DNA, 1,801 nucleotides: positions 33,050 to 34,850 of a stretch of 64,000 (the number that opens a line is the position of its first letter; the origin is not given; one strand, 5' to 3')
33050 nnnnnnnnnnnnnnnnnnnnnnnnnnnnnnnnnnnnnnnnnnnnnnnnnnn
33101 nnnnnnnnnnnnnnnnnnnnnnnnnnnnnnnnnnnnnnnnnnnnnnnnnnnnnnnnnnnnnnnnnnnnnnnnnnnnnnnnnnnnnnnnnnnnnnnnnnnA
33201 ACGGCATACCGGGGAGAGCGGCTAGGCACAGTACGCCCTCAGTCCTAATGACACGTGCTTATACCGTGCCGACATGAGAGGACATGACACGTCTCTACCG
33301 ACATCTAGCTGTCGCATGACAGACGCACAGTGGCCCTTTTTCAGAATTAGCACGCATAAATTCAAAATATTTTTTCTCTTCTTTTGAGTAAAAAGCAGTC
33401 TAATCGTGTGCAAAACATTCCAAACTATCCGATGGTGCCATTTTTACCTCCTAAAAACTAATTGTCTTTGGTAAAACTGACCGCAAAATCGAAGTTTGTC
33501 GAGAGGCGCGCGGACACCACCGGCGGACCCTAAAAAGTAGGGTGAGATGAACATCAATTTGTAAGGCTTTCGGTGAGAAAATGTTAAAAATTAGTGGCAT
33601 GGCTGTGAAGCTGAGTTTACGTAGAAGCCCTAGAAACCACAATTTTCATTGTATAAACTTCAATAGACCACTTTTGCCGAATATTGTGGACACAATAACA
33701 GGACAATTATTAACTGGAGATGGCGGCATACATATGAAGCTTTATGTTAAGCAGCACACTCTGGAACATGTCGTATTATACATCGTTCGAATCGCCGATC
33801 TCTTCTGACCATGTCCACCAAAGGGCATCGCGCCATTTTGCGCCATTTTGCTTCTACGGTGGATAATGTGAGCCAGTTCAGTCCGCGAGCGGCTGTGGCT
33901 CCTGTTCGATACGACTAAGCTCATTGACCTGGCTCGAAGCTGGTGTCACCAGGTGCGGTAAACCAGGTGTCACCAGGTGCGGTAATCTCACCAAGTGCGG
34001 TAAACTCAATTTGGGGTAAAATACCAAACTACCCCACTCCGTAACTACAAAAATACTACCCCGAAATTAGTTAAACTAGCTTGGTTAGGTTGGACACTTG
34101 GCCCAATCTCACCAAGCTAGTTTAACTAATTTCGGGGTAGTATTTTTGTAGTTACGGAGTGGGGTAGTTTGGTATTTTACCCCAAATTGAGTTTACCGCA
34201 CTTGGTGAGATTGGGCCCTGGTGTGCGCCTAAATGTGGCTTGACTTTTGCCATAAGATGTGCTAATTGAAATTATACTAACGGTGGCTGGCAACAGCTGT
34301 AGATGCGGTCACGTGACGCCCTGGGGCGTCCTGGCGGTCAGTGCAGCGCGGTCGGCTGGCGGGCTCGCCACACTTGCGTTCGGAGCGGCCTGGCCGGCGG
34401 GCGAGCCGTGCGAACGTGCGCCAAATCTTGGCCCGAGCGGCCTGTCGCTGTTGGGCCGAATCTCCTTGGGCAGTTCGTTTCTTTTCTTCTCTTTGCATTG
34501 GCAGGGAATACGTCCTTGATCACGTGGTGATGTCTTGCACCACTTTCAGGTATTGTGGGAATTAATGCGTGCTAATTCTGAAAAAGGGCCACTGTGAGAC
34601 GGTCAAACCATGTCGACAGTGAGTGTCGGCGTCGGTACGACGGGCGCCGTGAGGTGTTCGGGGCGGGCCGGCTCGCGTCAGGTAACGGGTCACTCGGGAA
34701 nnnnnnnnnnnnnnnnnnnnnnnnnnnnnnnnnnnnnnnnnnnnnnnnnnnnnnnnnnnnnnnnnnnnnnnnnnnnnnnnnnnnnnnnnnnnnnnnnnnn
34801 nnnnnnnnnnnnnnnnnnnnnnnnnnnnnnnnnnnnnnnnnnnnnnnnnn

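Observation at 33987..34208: ~100-bp-arm perfect foldback palindrome inside the Transib-like element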

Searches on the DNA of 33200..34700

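Call 32: search_rna_families(source=window, start=33200, end=34700, threshold=evalue, max_evalue=1)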
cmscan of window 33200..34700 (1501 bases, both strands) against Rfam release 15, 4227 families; matches with E-value up to 1: 14.
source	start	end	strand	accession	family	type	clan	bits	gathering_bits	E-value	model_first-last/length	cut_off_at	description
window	34019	34177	+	RF04071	MIR2863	Gene; miRNA;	CL00139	75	94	5.9e-16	1-113/113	no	MIR2863 microRNA precursor family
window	34051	34145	+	RF04070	MIR6440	Gene; miRNA;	-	58.6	95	1.5e-10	1-108/108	no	MIR6440 microRNA precursor family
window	34051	34145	-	RF04070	MIR6440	Gene; miRNA;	-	57.3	95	3.2e-10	1-108/108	no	MIR6440 microRNA precursor family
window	34048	34149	+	RF04136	MIR1862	Gene; miRNA;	-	56.8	84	2.1e-10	1-90/90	no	MIR1862 microRNA precursor family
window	34047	34148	-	RF04136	MIR1862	Gene; miRNA;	-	55.4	84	4.8e-10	1-90/90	no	MIR1862 microRNA precursor family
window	34017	34179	+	RF03926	MIR1435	Gene; miRNA;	-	52.9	94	8.8e-07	1-186/186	no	MIR1435 microRNA precursor family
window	34024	34171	-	RF03926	MIR1435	Gene; miRNA;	-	51.7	94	1.6e-06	1-186/186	no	MIR1435 microRNA precursor family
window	34058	34138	+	RF03993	mir-8536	Gene; miRNA;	-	38.8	100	1.6e-06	1-86/86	no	mir-8536 microRNA precursor family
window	34058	34138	-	RF03993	mir-8536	Gene; miRNA;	-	36.7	100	6.4e-06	1-86/86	no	mir-8536 microRNA precursor family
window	34061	34135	+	RF04069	MIR6135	Gene; miRNA;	-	34.2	99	0.0011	1-122/122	no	MIR6135 microRNA precursor family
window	33644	33720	+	RF00153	SNORD62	Gene; snRNA; snoRNA; CD-box;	CL00068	25.9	39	0.024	1-86/86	no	Small nucleolar RNA SNORD62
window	34044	34273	+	RF02749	Ncrwmel02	Gene; sRNA;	-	19.4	290.8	0.04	1-251/251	no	Wolbachia sRNA mel02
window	34095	34198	+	RF03653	mir-971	Gene; miRNA;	-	19.1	53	0.99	1-77/77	no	mir-971 microRNA precursor family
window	34086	34231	+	RF03667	MIR1031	Gene; miRNA;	-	17.3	100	0.38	1-183/183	no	MIR1031 microRNA precursor family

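Call 48: search_rna_families(source=window, start=33950, end=34250, threshold=evalue, max_evalue=0.000001, show_alignments=2)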
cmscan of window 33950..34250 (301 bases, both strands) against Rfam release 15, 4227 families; matches with E-value up to 0.000001: 8.
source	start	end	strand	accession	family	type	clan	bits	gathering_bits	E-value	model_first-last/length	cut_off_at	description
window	34019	34177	+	RF04071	MIR2863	Gene; miRNA;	CL00139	75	94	1.2e-16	1-113/113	no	MIR2863 microRNA precursor family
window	34051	34145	+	RF04070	MIR6440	Gene; miRNA;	-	58.6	95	3.1e-11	1-108/108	no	MIR6440 microRNA precursor family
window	34051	34145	-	RF04070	MIR6440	Gene; miRNA;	-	57.3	95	6.4e-11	1-108/108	no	MIR6440 microRNA precursor family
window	34048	34149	+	RF04136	MIR1862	Gene; miRNA;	-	56.8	84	4.2e-11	1-90/90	no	MIR1862 microRNA precursor family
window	34047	34148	-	RF04136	MIR1862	Gene; miRNA;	-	55.4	84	9.5e-11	1-90/90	no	MIR1862 microRNA precursor family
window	34017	34179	+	RF03926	MIR1435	Gene; miRNA;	-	52.9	94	1.8e-07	1-186/186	no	MIR1435 microRNA precursor family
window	34024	34171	-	RF03926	MIR1435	Gene; miRNA;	-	51.7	94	3.1e-07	1-186/186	no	MIR1435 microRNA precursor family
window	34058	34138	+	RF03993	mir-8536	Gene; miRNA;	-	38.8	100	3.1e-07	1-86/86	no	mir-8536 microRNA precursor family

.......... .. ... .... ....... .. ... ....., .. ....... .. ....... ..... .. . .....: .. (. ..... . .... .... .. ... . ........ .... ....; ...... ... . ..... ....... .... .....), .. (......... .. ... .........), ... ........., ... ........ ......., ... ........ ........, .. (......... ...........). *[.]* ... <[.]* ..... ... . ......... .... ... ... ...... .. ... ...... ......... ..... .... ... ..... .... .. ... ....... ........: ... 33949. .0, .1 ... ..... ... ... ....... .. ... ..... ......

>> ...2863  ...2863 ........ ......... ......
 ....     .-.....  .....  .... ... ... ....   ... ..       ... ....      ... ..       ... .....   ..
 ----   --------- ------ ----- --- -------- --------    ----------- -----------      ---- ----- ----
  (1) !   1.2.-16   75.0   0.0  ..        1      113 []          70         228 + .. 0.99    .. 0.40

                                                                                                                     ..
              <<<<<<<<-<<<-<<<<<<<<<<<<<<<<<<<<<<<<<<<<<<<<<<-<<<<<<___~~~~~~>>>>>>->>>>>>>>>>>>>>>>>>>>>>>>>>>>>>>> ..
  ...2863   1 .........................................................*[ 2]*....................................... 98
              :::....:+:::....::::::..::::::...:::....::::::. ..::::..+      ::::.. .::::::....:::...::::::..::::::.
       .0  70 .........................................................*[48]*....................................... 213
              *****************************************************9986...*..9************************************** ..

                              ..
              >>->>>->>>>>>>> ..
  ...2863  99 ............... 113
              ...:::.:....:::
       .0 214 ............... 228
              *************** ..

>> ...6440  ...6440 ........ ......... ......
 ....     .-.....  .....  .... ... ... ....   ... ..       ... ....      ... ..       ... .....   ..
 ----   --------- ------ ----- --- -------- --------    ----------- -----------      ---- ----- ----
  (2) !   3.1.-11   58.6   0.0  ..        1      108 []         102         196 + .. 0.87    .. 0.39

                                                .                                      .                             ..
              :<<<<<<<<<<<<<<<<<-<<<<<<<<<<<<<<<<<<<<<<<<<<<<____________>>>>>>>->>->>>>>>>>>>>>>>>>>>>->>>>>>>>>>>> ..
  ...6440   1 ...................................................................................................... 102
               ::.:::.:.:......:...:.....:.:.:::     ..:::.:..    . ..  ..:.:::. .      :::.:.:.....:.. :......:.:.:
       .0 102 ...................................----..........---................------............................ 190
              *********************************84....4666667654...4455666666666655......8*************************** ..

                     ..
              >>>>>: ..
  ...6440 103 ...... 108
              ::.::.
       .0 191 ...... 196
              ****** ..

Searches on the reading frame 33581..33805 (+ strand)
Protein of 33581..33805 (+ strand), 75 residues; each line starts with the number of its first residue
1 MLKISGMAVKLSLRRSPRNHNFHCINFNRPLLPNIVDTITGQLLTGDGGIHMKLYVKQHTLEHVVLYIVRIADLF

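Call 60: find_encoding_contigs(protein=window:33581-33805:+, flank=3000, max_places=10)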
Protein window:33581-33805:+ (75 aa): no gene with exactly this product is on record in the collection.
